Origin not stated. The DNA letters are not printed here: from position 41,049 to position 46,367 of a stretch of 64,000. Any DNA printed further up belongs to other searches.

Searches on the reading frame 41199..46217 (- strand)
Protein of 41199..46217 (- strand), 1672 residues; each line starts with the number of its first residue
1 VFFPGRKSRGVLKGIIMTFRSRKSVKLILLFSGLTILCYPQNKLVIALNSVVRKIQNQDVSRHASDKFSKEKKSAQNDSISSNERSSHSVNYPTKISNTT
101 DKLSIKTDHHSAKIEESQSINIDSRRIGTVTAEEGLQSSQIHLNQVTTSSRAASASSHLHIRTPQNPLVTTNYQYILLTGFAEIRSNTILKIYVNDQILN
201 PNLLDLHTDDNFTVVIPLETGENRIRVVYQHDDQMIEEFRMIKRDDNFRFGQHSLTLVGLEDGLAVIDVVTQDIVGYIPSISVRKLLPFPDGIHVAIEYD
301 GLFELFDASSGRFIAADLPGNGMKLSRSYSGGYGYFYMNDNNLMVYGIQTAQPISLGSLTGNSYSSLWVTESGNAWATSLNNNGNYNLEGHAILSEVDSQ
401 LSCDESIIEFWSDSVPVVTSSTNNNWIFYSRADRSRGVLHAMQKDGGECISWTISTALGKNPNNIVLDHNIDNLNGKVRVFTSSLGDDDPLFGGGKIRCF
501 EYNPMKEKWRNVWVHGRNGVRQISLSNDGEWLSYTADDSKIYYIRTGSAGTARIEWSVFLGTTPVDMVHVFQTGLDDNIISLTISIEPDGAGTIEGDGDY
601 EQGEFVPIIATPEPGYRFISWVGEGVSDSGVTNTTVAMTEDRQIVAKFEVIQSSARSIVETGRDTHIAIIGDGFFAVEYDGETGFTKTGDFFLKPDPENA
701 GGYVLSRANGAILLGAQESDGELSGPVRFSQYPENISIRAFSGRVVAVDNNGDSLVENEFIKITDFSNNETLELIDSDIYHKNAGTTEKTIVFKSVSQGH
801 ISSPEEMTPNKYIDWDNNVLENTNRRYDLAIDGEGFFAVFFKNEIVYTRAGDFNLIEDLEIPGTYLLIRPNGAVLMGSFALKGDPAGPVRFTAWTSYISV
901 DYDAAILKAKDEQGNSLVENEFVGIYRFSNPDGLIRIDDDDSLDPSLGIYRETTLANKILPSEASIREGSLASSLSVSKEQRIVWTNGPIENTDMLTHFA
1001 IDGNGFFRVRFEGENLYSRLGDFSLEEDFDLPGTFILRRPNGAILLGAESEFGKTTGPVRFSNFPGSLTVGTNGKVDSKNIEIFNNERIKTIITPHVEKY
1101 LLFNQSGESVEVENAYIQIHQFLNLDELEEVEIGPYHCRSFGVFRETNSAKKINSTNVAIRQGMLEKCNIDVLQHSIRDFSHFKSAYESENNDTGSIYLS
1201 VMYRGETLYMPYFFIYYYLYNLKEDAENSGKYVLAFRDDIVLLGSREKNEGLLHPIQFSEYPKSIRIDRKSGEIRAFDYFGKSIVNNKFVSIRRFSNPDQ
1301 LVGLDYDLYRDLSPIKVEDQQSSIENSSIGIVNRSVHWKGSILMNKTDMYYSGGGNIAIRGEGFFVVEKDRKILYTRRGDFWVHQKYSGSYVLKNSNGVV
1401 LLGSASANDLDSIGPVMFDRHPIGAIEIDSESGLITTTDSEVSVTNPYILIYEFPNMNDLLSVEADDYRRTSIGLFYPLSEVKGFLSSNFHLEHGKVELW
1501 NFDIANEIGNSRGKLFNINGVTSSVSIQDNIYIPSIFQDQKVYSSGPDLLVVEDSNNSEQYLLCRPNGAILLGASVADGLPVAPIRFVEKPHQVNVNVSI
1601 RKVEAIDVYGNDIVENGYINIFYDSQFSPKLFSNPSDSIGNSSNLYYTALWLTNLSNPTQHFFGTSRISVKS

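Call 5: search_protein_families(library=pfam, proteins=[window:41199-46217:-], max_evalue=1)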
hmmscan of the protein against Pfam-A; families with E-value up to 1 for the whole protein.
window:41199-46217:- (1672 aa): 2 families
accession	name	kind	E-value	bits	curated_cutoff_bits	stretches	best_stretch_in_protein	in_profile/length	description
PF22692.1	LlgE_F_G_D1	-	1.7e-23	83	27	4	1358-1430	1-49/64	Flagellar hook protein FlgE/F/G D1 domain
PF18998.6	Flg_new_2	-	3.7e-15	56.1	23.6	1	583-651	2-72/73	Divergent InlB B-repeat domain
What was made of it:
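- On Flagellar hook/rod axial proteins FlgE/FlgF/FlgG (TIGR03506 subfamily): PF22692 at 3e-14 (A) and 2e-23 (B), call 5.
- Checked: PF22692 LlgE_F_G_D1: E = 3e-14 for A and 2e-23 for B (call 5).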

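Call 6: search_protein_families(library=ncbifam, proteins=[window:41199-46217:-], max_evalue=1)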
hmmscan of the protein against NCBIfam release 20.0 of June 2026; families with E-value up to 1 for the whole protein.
window:41199-46217:- (1672 aa): 16 families
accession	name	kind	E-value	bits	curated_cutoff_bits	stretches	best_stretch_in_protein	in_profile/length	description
TIGR02490.1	flgF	equivalog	9.2e-52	175.8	178.5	4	975-1175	51-206/218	flagellar basal-body rod protein FlgF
NF009278.1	PRK12636.1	equivalog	1.7e-37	129.4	350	4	645-802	73-216/263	flagellar basal body rod protein FlgG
TIGR03506.1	FlgEFG_subfam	subfamily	9.2e-33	114.4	70.25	4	820-855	71-107/351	flagellar hook-basal body complex protein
TIGR02488.1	flgG_G_neg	equivalog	7.6e-27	94.4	252.75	4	820-881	84-140/259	flagellar basal-body rod protein FlgG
NF004241.1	PRK05682.1-5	equivalog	7.9e-25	87.8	469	4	1355-1408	92-142/446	flagellar hook protein FlgE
NF004242.0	PRK05682.2-1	equivalog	1.4e-21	76.8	365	4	972-1031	58-119/422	flagellar hook protein FlgE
NF009332.0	PRK12690.1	equivalog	1.8e-21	76.6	288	4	810-856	62-108/239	flagellar hook-basal body complex protein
NF004238.1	PRK05682.1-1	equivalog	3.1e-21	76.2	400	4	985-1028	67-110/414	flagellar hook protein FlgE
NF004243.1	PRK05682.2-2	equivalog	2.4e-20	73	801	4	1355-1409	81-132/420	flagellar hook protein FlgE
NF009331.1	PRK12689.1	equivalog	1.3e-19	70.4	347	4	657-801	77-206/252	flagellar basal-body rod protein FlgF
NF009280.2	PRK12640.1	subfamily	2.5e-16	60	210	2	807-855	58-107/246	flagellar basal body rod protein FlgF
NF005286.1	PRK06803.1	equivalog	4.1e-16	59.1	467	4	819-854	65-101/402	flagellar hook protein FlgE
NF009456.0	PRK12816.1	equivalog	4.6e-15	56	416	3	815-937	81-189/264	flagellar basal body rod protein FlgG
NF009282.1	PRK12642.1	equivalog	8.3e-14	51.5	242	2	809-858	59-108/239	flagellar basal-body rod protein FlgF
TIGR02489.1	flgE_epsilon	equivalog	3.1e-09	35.9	412.85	3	976-1026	72-123/719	flagellar hook protein FlgE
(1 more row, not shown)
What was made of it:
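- PF22692 and TIGR03506 above their cut-offs (calls 5, 6). The summed TIGR03506 score exceeds NCBI's cut-off (call 6), so automatic annotation would call it a 'flagellar hook-basal body complex protein'.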

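Call 20: search_solved_structures(query=window:41199-46217:-, max_evalue=0.01, show_alignments=2)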
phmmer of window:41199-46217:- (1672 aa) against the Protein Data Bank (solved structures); distinct sequences matched with E-value up to 0.01: 1.
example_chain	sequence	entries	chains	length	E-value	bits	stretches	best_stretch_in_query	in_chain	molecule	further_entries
9wwj_L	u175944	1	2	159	0.0052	17.1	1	827-955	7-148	Flagellar hook protein FlgE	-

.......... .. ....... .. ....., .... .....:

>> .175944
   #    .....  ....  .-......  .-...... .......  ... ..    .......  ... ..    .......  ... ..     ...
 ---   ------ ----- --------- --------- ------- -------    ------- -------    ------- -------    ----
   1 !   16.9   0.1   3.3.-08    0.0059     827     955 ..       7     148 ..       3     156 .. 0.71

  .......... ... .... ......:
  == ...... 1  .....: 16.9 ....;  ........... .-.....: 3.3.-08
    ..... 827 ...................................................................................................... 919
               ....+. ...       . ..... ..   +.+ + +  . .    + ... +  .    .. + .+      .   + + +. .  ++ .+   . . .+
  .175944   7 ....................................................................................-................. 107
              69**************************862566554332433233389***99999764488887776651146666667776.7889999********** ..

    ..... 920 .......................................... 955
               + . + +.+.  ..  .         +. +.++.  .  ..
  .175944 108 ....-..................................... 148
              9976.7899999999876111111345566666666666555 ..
